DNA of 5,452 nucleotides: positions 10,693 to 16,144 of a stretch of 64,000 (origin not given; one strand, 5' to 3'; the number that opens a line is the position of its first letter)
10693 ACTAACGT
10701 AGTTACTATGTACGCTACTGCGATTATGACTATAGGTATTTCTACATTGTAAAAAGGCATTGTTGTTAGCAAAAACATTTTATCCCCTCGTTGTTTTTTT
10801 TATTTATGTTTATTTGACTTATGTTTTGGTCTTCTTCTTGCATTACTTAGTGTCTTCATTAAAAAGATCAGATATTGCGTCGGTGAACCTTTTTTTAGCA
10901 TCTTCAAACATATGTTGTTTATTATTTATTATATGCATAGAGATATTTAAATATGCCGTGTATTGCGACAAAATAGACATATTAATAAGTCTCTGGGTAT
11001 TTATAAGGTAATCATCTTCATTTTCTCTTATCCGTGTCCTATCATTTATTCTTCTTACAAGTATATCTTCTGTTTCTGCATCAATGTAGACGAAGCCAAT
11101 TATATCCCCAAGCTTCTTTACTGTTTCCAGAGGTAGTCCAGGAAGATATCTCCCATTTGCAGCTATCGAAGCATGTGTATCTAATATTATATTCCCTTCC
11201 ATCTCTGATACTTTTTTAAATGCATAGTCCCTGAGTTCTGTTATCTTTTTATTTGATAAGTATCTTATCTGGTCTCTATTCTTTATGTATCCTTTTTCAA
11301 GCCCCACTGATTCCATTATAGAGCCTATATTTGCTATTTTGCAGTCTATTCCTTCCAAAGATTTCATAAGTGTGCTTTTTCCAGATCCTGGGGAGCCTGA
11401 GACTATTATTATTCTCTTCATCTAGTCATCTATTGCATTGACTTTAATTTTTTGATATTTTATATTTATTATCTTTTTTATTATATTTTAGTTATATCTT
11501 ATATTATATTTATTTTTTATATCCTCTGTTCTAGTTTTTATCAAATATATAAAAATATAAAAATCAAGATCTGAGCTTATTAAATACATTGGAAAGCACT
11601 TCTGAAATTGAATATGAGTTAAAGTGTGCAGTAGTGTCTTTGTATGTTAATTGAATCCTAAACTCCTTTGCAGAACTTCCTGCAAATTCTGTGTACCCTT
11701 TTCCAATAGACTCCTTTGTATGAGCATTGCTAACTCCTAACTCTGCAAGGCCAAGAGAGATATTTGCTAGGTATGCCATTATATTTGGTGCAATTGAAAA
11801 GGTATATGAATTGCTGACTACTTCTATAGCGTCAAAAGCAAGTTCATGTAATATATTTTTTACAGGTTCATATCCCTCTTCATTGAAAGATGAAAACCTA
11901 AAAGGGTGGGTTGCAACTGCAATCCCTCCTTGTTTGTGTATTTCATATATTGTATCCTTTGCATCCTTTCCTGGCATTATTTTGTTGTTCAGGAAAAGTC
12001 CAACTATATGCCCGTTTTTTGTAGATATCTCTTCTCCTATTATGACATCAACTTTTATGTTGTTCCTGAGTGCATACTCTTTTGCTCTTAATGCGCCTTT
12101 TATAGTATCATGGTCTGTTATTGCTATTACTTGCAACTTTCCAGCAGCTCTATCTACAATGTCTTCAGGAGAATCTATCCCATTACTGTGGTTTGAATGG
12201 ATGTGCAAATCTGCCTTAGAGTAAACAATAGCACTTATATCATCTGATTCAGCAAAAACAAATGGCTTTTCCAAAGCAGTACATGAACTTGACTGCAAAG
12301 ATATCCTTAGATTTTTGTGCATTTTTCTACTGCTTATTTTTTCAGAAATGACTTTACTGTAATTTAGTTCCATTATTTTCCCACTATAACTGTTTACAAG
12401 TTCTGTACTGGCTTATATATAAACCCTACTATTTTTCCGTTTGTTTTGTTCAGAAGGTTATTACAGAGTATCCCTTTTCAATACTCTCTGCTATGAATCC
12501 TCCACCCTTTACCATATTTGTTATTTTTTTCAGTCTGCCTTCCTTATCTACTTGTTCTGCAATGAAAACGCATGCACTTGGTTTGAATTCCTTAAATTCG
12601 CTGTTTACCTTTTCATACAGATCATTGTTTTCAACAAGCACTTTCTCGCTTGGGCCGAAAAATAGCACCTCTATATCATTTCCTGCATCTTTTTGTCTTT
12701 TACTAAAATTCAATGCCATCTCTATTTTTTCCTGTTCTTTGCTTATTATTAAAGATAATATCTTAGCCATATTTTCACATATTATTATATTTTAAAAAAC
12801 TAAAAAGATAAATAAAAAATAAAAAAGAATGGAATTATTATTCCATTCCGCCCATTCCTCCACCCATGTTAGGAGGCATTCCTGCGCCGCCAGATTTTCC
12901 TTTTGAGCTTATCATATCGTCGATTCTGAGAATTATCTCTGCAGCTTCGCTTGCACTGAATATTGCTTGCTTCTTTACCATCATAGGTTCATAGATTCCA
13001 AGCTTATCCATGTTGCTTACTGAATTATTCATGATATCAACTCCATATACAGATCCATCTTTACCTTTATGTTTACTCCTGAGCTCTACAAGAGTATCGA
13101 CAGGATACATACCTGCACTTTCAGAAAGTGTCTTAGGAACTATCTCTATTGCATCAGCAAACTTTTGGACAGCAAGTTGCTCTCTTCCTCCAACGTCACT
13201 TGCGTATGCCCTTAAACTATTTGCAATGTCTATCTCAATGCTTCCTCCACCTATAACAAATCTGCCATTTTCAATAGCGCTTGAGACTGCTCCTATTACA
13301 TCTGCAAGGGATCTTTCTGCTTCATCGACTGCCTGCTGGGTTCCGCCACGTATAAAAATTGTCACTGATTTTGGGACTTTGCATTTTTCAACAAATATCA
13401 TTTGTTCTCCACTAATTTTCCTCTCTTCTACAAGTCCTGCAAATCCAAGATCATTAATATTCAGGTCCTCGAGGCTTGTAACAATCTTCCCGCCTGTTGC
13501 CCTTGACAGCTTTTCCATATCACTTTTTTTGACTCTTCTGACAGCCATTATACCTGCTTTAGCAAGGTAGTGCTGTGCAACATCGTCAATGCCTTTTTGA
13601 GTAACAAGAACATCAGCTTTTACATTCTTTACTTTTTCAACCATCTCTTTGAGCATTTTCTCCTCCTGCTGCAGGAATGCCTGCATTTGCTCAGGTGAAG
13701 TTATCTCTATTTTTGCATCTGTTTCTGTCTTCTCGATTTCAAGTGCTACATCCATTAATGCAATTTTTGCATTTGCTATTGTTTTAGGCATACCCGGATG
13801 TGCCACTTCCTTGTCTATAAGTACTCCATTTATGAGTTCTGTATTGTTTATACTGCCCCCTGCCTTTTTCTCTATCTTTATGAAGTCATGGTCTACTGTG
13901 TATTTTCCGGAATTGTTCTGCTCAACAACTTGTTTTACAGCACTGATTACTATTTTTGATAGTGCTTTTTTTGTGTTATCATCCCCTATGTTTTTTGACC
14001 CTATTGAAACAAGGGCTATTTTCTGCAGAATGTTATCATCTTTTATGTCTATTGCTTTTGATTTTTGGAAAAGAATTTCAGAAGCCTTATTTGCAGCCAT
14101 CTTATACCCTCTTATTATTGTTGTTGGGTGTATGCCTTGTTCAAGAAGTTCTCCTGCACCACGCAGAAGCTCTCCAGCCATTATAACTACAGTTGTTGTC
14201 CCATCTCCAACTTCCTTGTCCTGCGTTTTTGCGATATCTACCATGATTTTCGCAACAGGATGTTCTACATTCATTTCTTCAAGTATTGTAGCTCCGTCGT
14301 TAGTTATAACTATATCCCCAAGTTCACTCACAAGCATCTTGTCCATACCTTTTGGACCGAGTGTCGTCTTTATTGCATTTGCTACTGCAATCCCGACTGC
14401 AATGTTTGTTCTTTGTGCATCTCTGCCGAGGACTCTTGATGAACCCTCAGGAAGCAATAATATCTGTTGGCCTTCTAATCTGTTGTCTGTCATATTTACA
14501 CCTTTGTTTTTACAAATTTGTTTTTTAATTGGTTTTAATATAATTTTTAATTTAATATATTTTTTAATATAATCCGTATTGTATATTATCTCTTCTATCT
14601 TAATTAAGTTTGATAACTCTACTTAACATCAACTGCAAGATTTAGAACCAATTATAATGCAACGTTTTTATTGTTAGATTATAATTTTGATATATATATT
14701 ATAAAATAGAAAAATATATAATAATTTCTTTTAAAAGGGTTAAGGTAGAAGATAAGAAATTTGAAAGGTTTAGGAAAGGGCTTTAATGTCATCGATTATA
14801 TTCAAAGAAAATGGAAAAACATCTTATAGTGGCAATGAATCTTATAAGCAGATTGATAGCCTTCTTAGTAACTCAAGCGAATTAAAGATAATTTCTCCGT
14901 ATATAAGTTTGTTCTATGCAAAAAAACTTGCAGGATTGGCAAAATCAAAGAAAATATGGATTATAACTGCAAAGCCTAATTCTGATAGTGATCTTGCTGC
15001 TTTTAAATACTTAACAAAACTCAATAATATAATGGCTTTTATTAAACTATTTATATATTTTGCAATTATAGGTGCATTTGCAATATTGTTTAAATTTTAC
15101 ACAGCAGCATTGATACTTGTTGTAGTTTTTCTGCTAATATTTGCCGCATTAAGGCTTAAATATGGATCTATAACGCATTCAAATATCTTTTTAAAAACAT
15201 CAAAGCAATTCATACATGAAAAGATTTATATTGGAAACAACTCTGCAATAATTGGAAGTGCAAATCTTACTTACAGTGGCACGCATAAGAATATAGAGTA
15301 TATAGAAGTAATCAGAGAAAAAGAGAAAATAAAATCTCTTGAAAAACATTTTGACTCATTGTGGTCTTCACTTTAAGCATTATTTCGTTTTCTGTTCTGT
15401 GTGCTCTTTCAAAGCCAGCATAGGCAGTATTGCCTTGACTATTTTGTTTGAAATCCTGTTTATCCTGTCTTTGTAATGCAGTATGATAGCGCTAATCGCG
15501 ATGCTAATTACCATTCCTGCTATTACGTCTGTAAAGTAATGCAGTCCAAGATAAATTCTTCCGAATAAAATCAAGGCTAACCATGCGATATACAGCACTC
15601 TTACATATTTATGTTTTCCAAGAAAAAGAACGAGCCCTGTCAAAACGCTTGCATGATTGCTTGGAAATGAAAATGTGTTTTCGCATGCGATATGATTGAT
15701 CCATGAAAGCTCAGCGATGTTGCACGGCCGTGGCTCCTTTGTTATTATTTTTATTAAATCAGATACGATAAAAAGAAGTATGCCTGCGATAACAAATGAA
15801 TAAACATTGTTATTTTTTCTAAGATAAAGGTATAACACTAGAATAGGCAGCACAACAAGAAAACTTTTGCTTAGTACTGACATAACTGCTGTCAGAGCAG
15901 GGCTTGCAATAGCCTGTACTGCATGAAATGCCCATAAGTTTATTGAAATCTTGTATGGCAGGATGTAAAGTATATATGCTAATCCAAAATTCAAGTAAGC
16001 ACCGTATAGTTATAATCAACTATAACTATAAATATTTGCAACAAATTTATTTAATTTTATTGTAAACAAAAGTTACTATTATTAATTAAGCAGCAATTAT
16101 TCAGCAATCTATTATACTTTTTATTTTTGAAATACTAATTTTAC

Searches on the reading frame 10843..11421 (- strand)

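Call 33: search_protein_families(library=pfam, proteins=[window:10843-11421:-], max_evalue=0.001)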
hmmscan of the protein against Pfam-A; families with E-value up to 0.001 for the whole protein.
window:10843-11421:- (192 aa): 3 families
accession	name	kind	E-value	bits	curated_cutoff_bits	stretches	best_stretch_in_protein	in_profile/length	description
PF13207.12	AAA_17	-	3.6e-23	82.8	27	1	9-135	2-130/136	AAA domain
PF13238.12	AAA_18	-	6.6e-10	40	29.4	1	5-137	1-124/128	AAA domain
PF03266.21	NTPase_1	-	0.00037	20.8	23.9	0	5-21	2-18/168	NTPase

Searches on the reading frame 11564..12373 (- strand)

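Call 33: search_protein_families(library=pfam, proteins=[window:11564-12373:-], max_evalue=0.001)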
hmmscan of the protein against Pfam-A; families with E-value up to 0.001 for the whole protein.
window:11564-12373:- (269 aa): 2 families
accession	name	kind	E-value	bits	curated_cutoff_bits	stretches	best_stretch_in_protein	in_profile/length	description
PF02811.25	PHP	-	2e-09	38.4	26.4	1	55-154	1-71/164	PHP domain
PF13263.12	PHP_C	-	4.7e-05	23.3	21.3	1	206-237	13-46/56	PHP-associated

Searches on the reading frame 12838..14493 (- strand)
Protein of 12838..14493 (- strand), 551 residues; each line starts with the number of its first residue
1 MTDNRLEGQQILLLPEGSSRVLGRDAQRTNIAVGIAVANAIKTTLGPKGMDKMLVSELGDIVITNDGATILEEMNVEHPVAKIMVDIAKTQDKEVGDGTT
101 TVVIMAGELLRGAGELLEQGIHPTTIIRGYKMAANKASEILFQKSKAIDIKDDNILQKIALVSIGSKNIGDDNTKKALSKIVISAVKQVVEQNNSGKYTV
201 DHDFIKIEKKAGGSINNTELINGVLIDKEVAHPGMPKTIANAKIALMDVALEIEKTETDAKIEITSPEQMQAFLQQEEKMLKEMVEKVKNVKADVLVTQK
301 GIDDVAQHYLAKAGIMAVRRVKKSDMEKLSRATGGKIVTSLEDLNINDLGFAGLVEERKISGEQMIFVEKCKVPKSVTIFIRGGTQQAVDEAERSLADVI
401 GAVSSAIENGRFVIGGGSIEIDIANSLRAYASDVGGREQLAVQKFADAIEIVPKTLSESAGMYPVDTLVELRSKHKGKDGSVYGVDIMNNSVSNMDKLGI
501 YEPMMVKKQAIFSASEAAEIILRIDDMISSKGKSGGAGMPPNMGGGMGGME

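Call 33: search_protein_families(library=pfam, proteins=[window:12838-14493:-], max_evalue=0.001)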
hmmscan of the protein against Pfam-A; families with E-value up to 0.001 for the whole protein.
window:12838-14493:- (551 aa): 1 family
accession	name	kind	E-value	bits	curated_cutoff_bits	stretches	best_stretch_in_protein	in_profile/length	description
PF00118.29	Cpn60_TCP1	-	3.9e-175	583.7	34.3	1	37-531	1-489/490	TCP-1/cpn60 chaperonin family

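Call 93: list_cluster_members(proteins=[window:12838-14493:-, window:24405-26135:-, window:1440-3299:+, window:19036-20109:-, L133:2518-4116:-, L133:5448-5957:+])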
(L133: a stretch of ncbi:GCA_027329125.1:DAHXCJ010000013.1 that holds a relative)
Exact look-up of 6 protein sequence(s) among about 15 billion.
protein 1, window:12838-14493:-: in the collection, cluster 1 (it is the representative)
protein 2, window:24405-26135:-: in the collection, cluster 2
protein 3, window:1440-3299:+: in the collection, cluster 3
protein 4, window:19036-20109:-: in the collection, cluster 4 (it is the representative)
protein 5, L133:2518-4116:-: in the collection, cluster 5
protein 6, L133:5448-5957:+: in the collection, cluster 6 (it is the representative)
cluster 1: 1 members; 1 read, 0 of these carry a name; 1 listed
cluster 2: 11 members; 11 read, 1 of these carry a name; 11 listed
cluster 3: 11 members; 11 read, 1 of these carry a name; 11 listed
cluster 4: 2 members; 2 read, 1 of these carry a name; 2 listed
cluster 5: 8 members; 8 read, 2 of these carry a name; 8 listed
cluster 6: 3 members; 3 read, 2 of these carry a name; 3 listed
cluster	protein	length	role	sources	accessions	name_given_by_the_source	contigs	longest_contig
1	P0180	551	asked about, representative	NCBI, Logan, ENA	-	-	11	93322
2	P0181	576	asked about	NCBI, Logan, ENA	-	-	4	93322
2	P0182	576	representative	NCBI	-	-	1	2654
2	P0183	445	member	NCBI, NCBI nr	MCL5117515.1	MAG: helix-hairpin-helix domain-containing protein, partial [Candidatus Marsarchaeota ... | helix-hairpin-helix domain-containing protein [Candidatus Marsarchaeota archaeon]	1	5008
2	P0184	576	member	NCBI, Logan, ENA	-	-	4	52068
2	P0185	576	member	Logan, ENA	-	-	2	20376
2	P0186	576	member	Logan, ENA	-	-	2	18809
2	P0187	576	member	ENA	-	-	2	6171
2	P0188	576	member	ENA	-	-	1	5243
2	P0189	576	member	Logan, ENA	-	-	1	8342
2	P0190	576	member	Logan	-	-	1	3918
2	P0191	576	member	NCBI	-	-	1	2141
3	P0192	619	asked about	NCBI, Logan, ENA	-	-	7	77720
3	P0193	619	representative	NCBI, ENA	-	-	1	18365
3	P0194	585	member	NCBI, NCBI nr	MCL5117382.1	MAG: Glu-tRNA(Gln) amidotransferase subunit GatE [Candidatus Marsarchaeota archaeon] | Glu-tRNA(Gln) amidotransferase subunit GatE [Candidatus Marsarchaeota archaeon]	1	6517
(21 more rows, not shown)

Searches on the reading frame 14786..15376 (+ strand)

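Call 33: search_protein_families(library=pfam, proteins=[window:14786-15376:+], max_evalue=0.001)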
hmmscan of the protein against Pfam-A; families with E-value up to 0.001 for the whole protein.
window:14786-15376:+ (196 aa): 2 families
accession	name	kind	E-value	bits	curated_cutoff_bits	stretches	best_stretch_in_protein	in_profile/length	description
PF13091.12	PLDc_2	-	1.1e-11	45.2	27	1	138-193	76-132/132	PLD-like domain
PF09565.16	RE_NgoFVII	-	1.2e-07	31.6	23.8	1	139-192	89-148/162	NgoFVII restriction endonuclease N-terminal PLD domain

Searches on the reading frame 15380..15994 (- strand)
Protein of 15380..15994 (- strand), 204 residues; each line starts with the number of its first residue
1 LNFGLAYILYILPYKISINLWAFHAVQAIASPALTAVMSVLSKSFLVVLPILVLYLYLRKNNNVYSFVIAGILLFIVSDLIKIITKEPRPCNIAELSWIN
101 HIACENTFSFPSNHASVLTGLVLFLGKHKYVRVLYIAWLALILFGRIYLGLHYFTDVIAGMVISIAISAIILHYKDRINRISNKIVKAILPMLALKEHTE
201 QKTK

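Call 33: search_protein_families(library=pfam, proteins=[window:15380-15994:-], max_evalue=0.001)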
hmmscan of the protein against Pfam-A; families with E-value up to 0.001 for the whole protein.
window:15380-15994:- (204 aa): 2 families
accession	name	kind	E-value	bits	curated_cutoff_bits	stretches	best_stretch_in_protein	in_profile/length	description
PF01569.27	PAP2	-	4.1e-17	62.6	27.2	1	67-177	5-127/130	PAP2 superfamily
PF14378.12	PAP2_3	-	2.7e-10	40.8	27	1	30-169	24-189/190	PAP2 superfamily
